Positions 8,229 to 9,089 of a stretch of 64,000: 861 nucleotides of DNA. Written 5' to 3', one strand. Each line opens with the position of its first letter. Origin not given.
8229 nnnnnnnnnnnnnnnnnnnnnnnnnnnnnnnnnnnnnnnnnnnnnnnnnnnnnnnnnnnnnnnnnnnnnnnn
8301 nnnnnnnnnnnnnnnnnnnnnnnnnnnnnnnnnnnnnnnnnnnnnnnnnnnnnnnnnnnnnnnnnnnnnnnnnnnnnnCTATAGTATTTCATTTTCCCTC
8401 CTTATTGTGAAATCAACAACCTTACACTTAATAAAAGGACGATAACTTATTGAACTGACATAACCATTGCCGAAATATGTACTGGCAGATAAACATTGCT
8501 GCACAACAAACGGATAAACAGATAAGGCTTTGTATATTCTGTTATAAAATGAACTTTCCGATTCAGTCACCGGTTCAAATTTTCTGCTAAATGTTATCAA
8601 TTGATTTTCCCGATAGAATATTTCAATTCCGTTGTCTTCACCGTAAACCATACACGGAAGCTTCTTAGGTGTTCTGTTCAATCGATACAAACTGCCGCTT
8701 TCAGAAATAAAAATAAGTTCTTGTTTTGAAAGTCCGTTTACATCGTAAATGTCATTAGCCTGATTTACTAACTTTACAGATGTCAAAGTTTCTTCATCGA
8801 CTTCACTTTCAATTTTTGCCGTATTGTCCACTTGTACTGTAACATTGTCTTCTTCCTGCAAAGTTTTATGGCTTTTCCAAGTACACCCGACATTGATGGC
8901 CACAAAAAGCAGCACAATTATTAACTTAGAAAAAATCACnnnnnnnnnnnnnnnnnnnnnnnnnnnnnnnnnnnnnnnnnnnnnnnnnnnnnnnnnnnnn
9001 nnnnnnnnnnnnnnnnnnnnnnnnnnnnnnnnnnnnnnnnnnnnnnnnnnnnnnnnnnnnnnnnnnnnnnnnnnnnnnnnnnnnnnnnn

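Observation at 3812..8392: Giant lipoprotein combining near-identical 306-bp tandem repeats with a C-terminal GHSHG alpha/beta-hydrolase domain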

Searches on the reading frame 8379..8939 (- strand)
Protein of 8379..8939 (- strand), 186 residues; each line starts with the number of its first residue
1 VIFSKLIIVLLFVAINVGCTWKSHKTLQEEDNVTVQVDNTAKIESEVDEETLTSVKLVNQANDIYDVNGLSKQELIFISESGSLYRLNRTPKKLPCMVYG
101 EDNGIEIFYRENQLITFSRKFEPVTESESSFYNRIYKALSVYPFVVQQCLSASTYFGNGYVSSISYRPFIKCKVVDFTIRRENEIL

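Call 6: search_protein_families(library=pfam, proteins=[window:8379-8939:-], max_evalue=0.1)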
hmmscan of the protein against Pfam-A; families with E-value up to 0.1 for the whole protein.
window:8379-8939:- (186 aa): 0 families

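Call 7: search_protein_families(library=ncbifam, proteins=[window:8379-8939:-], max_evalue=0.1)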
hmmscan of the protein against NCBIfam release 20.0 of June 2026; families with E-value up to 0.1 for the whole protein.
window:8379-8939:- (186 aa): 1 family
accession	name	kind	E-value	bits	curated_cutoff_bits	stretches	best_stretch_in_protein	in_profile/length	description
NF052398.1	Agg_Promo_Fact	equivalog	0.064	13.4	170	1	10-81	8-76/202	aggregation-promoting factor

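Call 76: search_protein_families(library=padloc, proteins=[window:8382-8939:-], max_evalue=0.01)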
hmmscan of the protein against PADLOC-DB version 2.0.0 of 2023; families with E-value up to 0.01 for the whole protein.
window:8382-8939:- (186 aa): 0 families

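Call 77: search_protein_families(library=phrogs, proteins=[window:8382-8939:-], max_evalue=0.01)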
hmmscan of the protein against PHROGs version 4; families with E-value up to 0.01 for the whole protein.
window:8382-8939:- (186 aa): 0 families
